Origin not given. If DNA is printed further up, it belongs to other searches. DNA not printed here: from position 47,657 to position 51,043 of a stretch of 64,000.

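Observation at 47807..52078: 1423-aa tail-anchored giant protein of unknown function downstream of T4CP-nadD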

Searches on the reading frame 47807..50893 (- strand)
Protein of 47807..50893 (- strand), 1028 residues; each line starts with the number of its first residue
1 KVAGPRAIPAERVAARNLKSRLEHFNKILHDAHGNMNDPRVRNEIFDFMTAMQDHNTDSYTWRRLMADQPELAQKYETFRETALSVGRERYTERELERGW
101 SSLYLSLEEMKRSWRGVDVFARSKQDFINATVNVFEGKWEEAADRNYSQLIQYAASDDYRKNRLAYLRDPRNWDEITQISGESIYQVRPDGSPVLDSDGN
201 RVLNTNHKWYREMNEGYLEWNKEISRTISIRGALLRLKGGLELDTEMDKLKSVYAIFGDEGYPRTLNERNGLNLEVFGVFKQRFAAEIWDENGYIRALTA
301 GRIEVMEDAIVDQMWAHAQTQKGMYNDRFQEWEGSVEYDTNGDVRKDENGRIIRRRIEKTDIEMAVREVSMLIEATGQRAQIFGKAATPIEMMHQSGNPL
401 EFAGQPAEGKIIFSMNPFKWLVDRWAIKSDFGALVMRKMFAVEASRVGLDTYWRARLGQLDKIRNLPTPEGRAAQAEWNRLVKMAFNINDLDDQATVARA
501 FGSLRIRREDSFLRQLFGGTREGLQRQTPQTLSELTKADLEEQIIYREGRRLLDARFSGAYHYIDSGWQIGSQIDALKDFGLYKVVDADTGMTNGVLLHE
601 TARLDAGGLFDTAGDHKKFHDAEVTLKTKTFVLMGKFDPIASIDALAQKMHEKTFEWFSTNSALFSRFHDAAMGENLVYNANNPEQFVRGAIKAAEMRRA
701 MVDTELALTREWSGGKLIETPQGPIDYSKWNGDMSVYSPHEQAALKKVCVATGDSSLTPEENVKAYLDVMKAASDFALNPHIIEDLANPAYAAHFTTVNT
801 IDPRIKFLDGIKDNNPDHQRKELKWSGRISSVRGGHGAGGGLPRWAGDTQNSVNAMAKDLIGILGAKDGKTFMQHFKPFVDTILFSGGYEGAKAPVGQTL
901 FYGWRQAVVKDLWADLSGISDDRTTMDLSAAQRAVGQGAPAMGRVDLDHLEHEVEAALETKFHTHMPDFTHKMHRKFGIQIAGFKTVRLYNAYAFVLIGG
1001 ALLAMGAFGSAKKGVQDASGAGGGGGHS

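Call 70: predict_structure(alignment_id=A4)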
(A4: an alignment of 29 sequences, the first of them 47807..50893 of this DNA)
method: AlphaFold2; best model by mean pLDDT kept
length: 1028 residues; sequences in the alignment: 29
mean_pLDDT: 82.4   pTM: 0.81
mean pLDDT of the five models: 82.4, 80.1, 79.8, 78.9, 77.9
residues with pLDDT >= 90: 387; 70-90: 472; 50-70: 111; < 50: 58
segments of 3 or more residues with pLDDT < 50: 1-7, 55-57, 95-101, 506-517, 833-838, 1006-1028
pLDDT, mean of each block of 10 residues (from residue 1): 44 69 82 81 76 57 70 76 73 50 72 89 87 60 78 87 93 92 91 91 93 90 87 90 87 90 92 93 89 84 89 92 84 90 91 93 95 91 83 71 68 85 62 86 90 93 92 92 88 86 57 50 80 89 90 81 88 91 90 93 91 78 94 97 94 94 89 82 90 94 92 75 95 96 94 90 96 98 95 91 90 74 82 51 89 86 86 91 76 84 90 79 78 84 87 89 82 76 59 58 52 37 31
secondary structure, 60 per line:
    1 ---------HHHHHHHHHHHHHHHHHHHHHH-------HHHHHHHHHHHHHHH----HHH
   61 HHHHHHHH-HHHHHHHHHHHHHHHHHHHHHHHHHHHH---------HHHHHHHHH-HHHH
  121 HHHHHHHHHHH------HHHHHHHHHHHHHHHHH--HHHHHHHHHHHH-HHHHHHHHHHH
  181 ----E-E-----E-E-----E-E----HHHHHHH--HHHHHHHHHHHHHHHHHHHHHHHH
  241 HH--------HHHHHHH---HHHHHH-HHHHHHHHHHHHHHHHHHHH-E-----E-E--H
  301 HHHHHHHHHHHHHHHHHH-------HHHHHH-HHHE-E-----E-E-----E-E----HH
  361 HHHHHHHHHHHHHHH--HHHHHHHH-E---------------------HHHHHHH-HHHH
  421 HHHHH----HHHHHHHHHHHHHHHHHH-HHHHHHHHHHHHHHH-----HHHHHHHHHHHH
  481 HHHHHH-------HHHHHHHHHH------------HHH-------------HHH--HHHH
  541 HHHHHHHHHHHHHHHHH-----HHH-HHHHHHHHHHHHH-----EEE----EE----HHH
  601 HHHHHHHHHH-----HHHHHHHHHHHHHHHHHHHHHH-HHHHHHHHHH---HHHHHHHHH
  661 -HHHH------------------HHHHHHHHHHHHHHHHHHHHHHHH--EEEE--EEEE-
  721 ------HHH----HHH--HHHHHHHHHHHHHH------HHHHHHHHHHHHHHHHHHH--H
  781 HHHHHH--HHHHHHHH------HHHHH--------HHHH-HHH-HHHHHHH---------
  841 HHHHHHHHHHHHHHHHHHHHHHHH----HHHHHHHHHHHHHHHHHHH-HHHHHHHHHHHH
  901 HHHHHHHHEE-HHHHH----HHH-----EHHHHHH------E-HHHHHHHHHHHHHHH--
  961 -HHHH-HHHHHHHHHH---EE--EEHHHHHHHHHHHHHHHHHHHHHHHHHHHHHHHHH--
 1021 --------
elements in order (helices of 4 or more, strands of 3 or more residues): H10-31 H39-53 H58-68 H70-97 H107-115 H117-131 H138-154 H157-168 H170-180 H208-214 H217-242 H251-257 H261-266 H268-287 H300-318 H326-331 H359-375 H378-385 H409-415 H417-425 H430-447 H449-463 H469-486 H494-503 H537-557 H567-579 E585-587 H598-610 H616-637 H639-648 H652-660 H662-665 H684-707 E710-713 E716-719 H739-752 H759-777 H780-786 H789-796 H803-807 H816-819 H825-831 H841-864 H869-887 H889-908 H912-916 H930-935 H944-958 H962-965 H967-976 H986-1018
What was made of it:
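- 47939..50881 (-): Residues 400-1380: conserved core of the family. Mostly alpha-helical with a few short beta hairpins. Conservation is highest from about residue 650 to 1400. AlphaFold pLDDT 82.4, pTM 0.81 (call 70).
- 48350..48391 (-): Residues 1230-1243: Gly-rich loop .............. holding the invariant R1239 and D1243. The start of the loop (res 1228-1233) has low pLDDT (call 70).
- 47864..47932 (-): Residues 1383-1405: single C-terminal hydrophobic helix (tail anchor). Long helix in the model (call 70).
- On Rhs/YD-repeat or other repeat proteins: A few DxNG-type hairpins are seen in the model only (call 70).
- Checked: It lies inside a long predicted helix, residues 1381-1413 (call 70).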

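Call 98: fold_search(model_id=the predicted structure, library=pdb)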
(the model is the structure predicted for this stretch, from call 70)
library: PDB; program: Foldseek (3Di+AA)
matches with E <= 10: 172; with E <= 0.001: 0
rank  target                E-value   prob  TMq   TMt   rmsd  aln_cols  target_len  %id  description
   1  9d4c_O                6.2e-02  0.10  0.08  0.06  32.1      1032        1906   11  Proteasome core particle assembly intermediate Blm10:alpha-ring purified from Saccharomyces cerevisiae. (released 2025-08-20)
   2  7sic_A                1.7e-01  0.08  0.09  0.05  32.5      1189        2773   10  Human ATM Dimer (released 2022-02-02)
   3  9hcj_C1               2.5e-01  0.08  0.09  0.08  35.2      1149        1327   10  D. discoideum nuclear pore complex (released 2024-12-25)
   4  9g8j_B                2.5e-01  0.06  0.08  0.10  31.2       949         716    9  Structure of K+-dependent Na+-PPase from Thermotoga maritima in complex with zoledronate (released 2025-06-04)
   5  9f44_A                3.2e-01  0.04  0.07  0.04  46.6      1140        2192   10  cryo-EM structure of LST2 TOS peptide bound to human mTOR complex 1 (released 2024-08-14)
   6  8w20_A                3.4e-01  0.06  0.07  0.09  67.3       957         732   12  Umb1 umbrella toxin particle (released 2024-04-17)
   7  9l4c_A                4.4e-01  0.05  0.09  0.09  33.7      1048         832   10  ATR Spiral -ATRIP bound with RP-3500 (released 2025-05-21)
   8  4knh_A                4.7e-01  0.06  0.09  0.10  33.1      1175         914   11  Structure of the Chaetomium thermophilum adaptor nucleoporin Nup192 N-terminal domain (released 2014-02-05)
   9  9g8j_D                5.3e-01  0.04  0.07  0.08  32.6       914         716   10  Structure of K+-dependent Na+-PPase from Thermotoga maritima in complex with zoledronate (released 2025-06-04)
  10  9gm7_A                6.0e-01  0.02  0.06  0.04  71.7      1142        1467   12  MukBEF in a nucleotide-bound state with open neck gate (monomer) (released 2025-03-26)
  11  6vp9_B                6.7e-01  0.03  0.07  0.08  30.9      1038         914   10  Cryo-EM structure of human NatB complex (released 2020-09-23)
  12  6vrb_A                7.2e-01  0.04  0.08  0.08  31.6      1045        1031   10  Cryo-EM structure of AcrVIA1-Cas13(crRNA) complex (released 2020-06-10)
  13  6afw_A                7.5e-01  0.05  0.09  0.11  28.9       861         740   10  Proton pyrophosphatase-T228D mutant (released 2019-04-10)
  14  6afx_A                7.5e-01  0.05  0.09  0.11  29.4       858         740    9  Proton pyrophosphatase - E225A (released 2019-04-10)
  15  8yet_A                7.8e-01  0.05  0.09  0.11  24.6       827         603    9  Cryo EM structure of human phosphate channel XPR1 in complex with IP6 (released 2024-10-09)
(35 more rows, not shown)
